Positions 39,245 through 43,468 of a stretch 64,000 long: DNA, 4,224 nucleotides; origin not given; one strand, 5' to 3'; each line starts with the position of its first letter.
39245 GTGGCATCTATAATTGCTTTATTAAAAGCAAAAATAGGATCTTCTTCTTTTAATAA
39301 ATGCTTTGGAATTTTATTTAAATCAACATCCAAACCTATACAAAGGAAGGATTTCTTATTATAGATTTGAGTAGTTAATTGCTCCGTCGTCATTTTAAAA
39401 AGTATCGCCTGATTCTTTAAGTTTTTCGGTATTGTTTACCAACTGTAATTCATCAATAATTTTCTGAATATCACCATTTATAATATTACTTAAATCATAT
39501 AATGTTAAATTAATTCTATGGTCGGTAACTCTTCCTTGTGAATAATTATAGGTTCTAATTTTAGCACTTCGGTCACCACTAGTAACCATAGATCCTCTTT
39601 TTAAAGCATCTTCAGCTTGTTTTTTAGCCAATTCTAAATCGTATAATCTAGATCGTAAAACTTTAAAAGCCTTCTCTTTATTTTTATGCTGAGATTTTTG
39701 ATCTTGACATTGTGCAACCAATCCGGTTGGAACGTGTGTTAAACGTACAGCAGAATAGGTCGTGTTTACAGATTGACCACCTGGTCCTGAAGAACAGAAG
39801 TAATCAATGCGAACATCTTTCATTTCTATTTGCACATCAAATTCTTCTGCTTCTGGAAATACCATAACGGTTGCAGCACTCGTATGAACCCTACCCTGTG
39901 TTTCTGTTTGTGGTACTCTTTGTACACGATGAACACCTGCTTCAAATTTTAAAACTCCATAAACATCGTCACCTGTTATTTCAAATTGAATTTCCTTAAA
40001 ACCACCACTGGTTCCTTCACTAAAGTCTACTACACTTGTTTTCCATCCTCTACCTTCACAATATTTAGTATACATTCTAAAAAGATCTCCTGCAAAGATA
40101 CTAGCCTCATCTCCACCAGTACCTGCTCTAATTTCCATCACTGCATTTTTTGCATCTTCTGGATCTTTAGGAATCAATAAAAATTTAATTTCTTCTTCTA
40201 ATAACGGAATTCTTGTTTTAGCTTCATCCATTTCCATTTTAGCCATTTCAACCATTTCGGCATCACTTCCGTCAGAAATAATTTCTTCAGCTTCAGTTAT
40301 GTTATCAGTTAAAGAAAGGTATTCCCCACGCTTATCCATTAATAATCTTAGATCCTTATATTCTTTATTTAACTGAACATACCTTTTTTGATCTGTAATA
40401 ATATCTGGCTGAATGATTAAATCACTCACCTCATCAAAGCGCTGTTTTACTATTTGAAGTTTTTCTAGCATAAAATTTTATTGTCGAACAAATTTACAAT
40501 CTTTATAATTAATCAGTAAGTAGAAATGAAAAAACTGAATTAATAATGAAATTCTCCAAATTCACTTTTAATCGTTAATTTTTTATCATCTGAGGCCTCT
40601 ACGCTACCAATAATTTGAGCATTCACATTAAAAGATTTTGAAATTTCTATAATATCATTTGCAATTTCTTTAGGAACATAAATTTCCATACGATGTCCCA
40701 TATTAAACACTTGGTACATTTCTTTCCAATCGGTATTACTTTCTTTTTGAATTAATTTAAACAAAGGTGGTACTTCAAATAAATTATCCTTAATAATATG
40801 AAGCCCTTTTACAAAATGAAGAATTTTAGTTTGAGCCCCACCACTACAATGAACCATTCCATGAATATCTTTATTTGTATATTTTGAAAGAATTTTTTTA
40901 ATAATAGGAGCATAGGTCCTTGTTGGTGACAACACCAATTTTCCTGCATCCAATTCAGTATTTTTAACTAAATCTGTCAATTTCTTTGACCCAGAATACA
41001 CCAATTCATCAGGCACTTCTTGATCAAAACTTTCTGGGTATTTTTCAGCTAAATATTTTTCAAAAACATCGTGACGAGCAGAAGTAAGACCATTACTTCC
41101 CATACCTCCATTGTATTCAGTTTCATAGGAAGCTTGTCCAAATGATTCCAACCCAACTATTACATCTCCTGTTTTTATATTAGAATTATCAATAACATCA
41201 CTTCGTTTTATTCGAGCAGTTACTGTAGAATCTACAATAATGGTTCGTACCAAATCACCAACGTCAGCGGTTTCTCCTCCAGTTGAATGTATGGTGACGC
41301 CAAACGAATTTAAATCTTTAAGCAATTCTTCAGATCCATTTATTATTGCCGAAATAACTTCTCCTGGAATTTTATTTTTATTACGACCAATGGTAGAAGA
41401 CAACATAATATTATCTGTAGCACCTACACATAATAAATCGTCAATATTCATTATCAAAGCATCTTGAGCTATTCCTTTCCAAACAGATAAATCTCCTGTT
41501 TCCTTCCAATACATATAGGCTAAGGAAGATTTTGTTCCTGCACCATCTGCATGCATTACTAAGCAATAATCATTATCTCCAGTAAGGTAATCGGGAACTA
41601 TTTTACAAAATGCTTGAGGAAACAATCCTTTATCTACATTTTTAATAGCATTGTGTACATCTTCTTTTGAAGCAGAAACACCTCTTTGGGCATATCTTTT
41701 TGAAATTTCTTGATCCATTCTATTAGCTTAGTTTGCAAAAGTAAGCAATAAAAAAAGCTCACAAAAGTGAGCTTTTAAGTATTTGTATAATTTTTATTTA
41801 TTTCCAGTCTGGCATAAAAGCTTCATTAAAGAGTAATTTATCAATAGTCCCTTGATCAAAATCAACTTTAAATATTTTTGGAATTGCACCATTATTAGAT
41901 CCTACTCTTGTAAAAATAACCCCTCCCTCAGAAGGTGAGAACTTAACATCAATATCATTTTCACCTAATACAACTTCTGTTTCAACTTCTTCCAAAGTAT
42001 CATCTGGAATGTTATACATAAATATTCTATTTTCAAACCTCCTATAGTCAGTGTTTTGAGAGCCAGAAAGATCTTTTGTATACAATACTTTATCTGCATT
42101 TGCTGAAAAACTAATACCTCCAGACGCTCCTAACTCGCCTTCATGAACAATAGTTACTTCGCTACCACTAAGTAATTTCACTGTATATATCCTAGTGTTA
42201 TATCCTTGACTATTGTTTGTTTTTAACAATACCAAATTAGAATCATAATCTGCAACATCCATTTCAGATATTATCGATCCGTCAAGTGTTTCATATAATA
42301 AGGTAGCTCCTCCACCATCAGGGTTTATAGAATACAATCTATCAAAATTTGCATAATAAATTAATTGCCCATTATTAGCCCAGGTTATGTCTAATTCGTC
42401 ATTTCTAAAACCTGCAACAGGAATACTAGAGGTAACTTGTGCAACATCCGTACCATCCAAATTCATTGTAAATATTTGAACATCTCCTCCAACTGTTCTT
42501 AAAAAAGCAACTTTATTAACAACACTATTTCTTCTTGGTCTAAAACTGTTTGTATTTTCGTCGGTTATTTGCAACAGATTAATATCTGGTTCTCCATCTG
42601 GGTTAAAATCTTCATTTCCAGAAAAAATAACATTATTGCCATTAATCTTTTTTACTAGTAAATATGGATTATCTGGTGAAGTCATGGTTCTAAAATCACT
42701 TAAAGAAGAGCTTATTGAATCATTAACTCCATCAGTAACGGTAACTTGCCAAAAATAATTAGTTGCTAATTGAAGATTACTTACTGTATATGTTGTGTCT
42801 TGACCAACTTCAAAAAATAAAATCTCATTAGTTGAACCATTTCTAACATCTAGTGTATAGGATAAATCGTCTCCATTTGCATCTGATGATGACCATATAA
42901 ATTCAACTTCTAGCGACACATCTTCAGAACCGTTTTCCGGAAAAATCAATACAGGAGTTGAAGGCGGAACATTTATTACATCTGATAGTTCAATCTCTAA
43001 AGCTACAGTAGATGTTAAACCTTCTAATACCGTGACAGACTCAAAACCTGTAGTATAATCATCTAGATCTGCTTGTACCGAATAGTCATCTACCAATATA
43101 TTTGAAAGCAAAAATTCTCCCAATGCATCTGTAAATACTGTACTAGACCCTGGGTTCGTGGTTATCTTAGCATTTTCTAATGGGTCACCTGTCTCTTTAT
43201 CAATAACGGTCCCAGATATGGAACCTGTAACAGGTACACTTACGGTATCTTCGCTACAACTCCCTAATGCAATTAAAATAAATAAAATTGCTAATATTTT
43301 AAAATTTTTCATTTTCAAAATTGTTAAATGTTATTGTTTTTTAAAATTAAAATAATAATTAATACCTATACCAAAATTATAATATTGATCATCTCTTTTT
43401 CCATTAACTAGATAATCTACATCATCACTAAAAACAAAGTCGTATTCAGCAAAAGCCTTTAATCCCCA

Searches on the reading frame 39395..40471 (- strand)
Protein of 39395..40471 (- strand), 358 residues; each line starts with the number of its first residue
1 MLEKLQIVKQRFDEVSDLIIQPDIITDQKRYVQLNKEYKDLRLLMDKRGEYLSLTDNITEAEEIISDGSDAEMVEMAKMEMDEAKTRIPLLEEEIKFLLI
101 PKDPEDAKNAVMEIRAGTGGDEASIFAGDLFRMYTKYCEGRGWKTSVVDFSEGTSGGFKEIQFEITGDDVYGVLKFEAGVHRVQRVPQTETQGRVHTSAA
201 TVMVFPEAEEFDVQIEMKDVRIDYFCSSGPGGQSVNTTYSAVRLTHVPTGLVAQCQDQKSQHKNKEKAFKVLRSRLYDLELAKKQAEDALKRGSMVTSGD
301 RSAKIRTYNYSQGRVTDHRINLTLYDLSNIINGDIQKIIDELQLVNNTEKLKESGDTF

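Call 68: search_protein_families(library=pfam, proteins=[window:39395-40471:-], max_evalue=0.00001)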
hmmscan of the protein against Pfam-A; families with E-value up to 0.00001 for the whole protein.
window:39395-40471:- (358 aa): 2 families
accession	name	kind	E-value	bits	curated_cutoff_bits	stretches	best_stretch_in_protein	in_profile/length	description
PF03462.23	PCRF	-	3.6e-73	246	24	1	9-202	2-194/194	PCRF domain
PF00472.26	RF-1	-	3.9e-40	136.8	35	1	210-319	2-116/116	RF-1 domain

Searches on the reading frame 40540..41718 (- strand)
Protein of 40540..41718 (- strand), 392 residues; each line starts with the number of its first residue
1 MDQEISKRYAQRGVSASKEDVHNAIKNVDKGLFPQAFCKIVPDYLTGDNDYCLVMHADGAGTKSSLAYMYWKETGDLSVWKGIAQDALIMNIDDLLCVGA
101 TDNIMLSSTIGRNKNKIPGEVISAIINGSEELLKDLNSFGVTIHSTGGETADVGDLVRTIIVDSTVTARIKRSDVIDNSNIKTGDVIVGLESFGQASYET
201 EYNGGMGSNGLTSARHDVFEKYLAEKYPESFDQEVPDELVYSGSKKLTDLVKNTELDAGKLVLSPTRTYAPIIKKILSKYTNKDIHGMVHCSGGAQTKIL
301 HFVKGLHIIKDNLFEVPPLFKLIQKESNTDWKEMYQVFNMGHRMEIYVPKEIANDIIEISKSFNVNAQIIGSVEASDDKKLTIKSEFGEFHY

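Call 68: search_protein_families(library=pfam, proteins=[window:40540-41718:-], max_evalue=0.00001)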
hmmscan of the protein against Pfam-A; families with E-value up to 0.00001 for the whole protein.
window:40540-41718:- (392 aa): 2 families
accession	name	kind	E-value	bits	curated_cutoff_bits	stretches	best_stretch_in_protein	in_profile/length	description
PF00586.29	AIRS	-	7.1e-13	49.4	24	1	48-169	10-111/112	AIR synthase related protein, N-terminal domain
PF02769.27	AIRS_C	-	1.3e-09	38.8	23.1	1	183-383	2-155/156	AIR synthase related protein, C-terminal domain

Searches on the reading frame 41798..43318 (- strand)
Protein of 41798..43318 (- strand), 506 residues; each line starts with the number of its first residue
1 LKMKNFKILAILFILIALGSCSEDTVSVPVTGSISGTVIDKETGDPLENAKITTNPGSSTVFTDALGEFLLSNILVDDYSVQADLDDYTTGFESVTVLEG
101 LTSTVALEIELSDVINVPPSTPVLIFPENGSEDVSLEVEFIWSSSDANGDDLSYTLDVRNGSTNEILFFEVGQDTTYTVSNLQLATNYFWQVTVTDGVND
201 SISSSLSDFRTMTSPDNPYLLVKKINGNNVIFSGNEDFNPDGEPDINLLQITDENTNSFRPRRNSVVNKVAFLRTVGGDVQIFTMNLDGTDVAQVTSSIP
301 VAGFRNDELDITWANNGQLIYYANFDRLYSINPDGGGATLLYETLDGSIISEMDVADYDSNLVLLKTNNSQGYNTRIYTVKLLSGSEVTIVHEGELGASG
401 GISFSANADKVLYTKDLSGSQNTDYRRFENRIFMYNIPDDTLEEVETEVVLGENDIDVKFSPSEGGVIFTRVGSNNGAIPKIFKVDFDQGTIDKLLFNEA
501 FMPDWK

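Call 6: search_protein_families(library=pfam, proteins=[window:41798-43318:-], max_evalue=0.1)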
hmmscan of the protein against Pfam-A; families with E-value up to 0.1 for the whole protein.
window:41798-43318:- (506 aa): 5 families
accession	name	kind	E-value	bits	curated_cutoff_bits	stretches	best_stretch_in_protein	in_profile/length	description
PF13620.12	CarboxypepD_reg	-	7.2e-12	45.9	32.3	1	33-107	1-79/82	Carboxypeptidase regulatory-like domain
PF13715.12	CarbopepD_reg_2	-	1.3e-08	35.2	32.2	1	34-109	1-76/88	CarboxypepD_reg-like domain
PF00041.27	fn3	-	0.00098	19.7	25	1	139-200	17-74/84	Fibronectin type III domain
PF16656.11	Pur_ac_phosph_N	-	0.07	14.1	30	0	163-211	55-93/93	Purple acid Phosphatase, N-terminal domain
PF25788.1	Ig_Rha78A_N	-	0.097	13.4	27.4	0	175-211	64-101/105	Rha78A-like, N-terminal immunoglobulin domain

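Call 7: search_protein_families(library=ncbifam, proteins=[window:41798-43318:-], max_evalue=0.1)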
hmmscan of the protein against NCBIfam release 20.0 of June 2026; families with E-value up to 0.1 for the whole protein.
window:41798-43318:- (506 aa): 3 families
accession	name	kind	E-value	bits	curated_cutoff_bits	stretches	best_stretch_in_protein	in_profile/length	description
NF052345.1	S_layer_anammox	exception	5.4e-13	47.2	1400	1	25-203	1305-1481/1596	Kustd1514 family S-layer glycoprotein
TIGR02800.1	propeller_TolB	equivalog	2.7e-06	26.6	343.15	1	251-324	318-384/418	Tol-Pal system beta propeller repeat protein TolB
NF053518.1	DipepPtdsDpp5Prph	equivalog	3.8e-05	22.4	900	1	248-298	54-104/655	dipeptidyl-peptidase Dpp5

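Call 50: find_homologous_proteins(query=window:41798-43318:-, max_evalue=0.00001)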
Query window:41798-43318:- (506 aa): 357 proteins with E <= 0.00001 among 8000 candidates; the best 120 are listed.
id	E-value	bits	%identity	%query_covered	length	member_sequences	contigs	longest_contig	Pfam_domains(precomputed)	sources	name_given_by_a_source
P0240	0.0e+0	1101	100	100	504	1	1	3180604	PF13715.13,PF26549.1,PF13620.13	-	-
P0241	1.0e-293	992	89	100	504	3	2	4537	PF13715.13,PF26549.1,PF13620.13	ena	-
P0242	7.6e-281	950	84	100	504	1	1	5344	PF13715.13,PF26549.1,PF13620.13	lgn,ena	-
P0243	1.0e-269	913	80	100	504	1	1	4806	PF13715.13,PF26549.1,PF13620.13,PF00041.28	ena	-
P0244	2.4e-268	909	81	100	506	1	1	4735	PF13715.13,PF26549.1,PF13620.13,PF00041.28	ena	-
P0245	9.3e-265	897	80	100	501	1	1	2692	PF13715.13,PF26549.1,PF13620.13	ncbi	-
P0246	5.6e-245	832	73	100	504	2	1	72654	PF13715.13,PF13620.13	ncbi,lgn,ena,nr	ncbi:MAG: hypothetical protein COB12_07355 [Flavobacterium sp.]|nr:MAG: hypothetical protein COB12_0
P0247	2.7e-244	829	73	100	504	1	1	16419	PF13715.13,PF13620.13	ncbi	ncbi:MAG: carboxypeptidase regulatory-like domain-containing protein [Flavobacteriaceae bacterium]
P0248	8.5e-242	821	72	100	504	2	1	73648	PF13715.13,PF13620.13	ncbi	-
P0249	1.9e-224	764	67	100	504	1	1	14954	PF13715.13,PF26549.1,PF13620.13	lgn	-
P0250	8.4e-220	749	66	100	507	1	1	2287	PF13715.13,PF26549.1,PF13620.13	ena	-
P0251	1.1e-195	669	61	99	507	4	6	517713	PF13715.13,PF26549.1,PF13620.13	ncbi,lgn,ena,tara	tara:strand:- start:158936 stop:160459 length:1524 start_codon:yes stop_codon:yes gene_type:complete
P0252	4.0e-195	667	60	100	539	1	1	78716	PF13715.13,PF26549.1,PF13620.13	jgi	jgi:hypothetical protein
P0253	1.3e-192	659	60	100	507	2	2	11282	PF13715.13,PF13620.13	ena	-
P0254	1.8e-192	659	59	100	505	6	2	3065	PF13715.13,PF26549.1,PF13620.13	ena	-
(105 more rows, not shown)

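Call 60: predict_structure(alignment_id=A4)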
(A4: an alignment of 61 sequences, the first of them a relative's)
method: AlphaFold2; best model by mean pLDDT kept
length: 504 residues; sequences in the alignment: 61
mean_pLDDT: 89.6   pTM: 0.66
mean pLDDT of the five models: 89.6, 89.5, 88.1, 87.8, 86.2
residues with pLDDT >= 90: 319; 70-90: 159; 50-70: 20; < 50: 6
segments of 3 or more residues with pLDDT < 50: 19-24
pLDDT, mean of each block of 10 residues (from residue 1): 71 66 62 91 90 82 91 89 85 89 85 78 95 91 85 94 91 90 92 90 93 88 95 84 90 94 94 93 91 92 93 95 97 92 95 91 95 95 93 93 94 94 92 96 92 94 93 92 80 95 91
secondary structure, 60 per line:
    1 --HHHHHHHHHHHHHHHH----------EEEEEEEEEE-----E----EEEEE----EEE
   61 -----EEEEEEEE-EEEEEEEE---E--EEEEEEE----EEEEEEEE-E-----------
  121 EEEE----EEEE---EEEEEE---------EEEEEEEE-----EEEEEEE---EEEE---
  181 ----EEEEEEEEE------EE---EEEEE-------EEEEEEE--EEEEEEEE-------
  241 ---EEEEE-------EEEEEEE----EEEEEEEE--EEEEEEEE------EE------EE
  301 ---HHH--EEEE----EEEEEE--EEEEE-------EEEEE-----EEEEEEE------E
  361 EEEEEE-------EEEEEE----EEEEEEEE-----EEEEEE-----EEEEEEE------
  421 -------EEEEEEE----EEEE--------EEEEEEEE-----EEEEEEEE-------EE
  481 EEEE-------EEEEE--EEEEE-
elements in order: H3-18 E29-38 E49-53 E58-60 E66-73 E75-82 E89-95 E100-107 E121-124 E129-132 E136-141 E151-158 E164-170 E174-177 E185-193 E205-209 E217-223 E226-233 E244-248 E256-262 E267-274 E277-284 E309-312 E317-322 E325-329 E337-341 E347-353 E360-366 E374-379 E384-391 E397-402 E408-414 E428-434 E439-442 E451-458 E464-471 E479-484 E492-496 E499-503

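Call 63: fold_search(model_id=the predicted structure, library=pdb)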
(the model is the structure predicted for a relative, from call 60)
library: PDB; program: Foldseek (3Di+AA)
matches with E <= 10: 1981; with E <= 0.001: 242
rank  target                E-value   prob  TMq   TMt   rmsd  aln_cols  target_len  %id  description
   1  8fia_A                4.7e-12  1.00  0.32  0.11  35.7       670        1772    9  The structure of fly Teneurin self assembly (released 2023-05-03)
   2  9bfp_A                8.3e-12  1.00  0.34  0.18  27.2       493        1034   12  Cryo-EM structure of Sevenless extracellular domain (monomer) (released 2025-01-29)
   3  4r40_C                1.4e-11  1.00  0.45  0.56  12.8       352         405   14  Crystal Structure of TolB/Pal complex from Yersinia pestis. (released 2014-09-03)
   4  4pwz_B                3.7e-11  1.00  0.44  0.54  13.0       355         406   13  Crystal structure of TolB protein from Yersinia pestis CO92 (released 2014-04-02)
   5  8r54_A                4.6e-11  1.00  0.31  0.09  37.6       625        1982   10  Mouse teneurin-3 non-compact subunit - A0B0 isoform (released 2024-05-08)
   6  4r40_A                6.1e-11  1.00  0.45  0.54  13.1       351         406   13  Crystal Structure of TolB/Pal complex from Yersinia pestis. (released 2014-09-03)
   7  10ft_A                8.5e-11  1.00  0.38  0.34  17.4       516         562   14  Cryo-EM structure of receptor tyrosine kinase ROS1 in complex with NELL2 (released 2026-02-25)
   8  4pwz_A                8.9e-11  1.00  0.45  0.55  13.1       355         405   12  Crystal structure of TolB protein from Yersinia pestis CO92 (released 2014-04-02)
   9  9ozi_A                8.9e-11  1.00  0.39  0.12  18.3       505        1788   12  Cryo-EM structure of chicken ROS1 in apo-state. This is the complete map and model. (released 2026-02-25)
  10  9ozc_A                1.1e-10  1.00  0.40  0.14  18.3       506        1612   13  Cryo-EM structure of 1:2:1 ROS1/NEL/NICOL holo-complex, conformation 1. (released 2026-02-25)
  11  1crz                  1.9e-10  1.00  0.45  0.56  13.1       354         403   13  CRYSTAL STRUCTURE OF THE E. COLI TOLB PROTEIN (released 2000-08-16)
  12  2hqs_A                2.0e-10  1.00  0.44  0.53  13.3       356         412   13  Crystal structure of TolB/Pal complex (released 2007-04-03)
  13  1c5k                  2.2e-10  1.00  0.42  0.52  14.0       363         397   12  THE STRUCTURE OF TOLB, AN ESSENTIAL COMPONENT OF THE TOL-DEPENDENT TRANSLOCATION SYSTEM AND ITS INTERACTIONS WITH THE TR (released 2000-12-06)
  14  10gh_A                2.2e-10  1.00  0.38  0.21  29.4       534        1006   13  Cryo-EM structure of Receptor Tyrosine Kinase ROS1 in complex with Fab-RX5 (released 2026-02-25)
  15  9oyz_B                2.3e-10  1.00  0.39  0.21  28.1       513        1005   10  Cryo-EM structure of chicken ROS1 in apo-state. Cryo-EM refinement is focused on the "head" region of chicken ROS1. (released 2026-02-25)
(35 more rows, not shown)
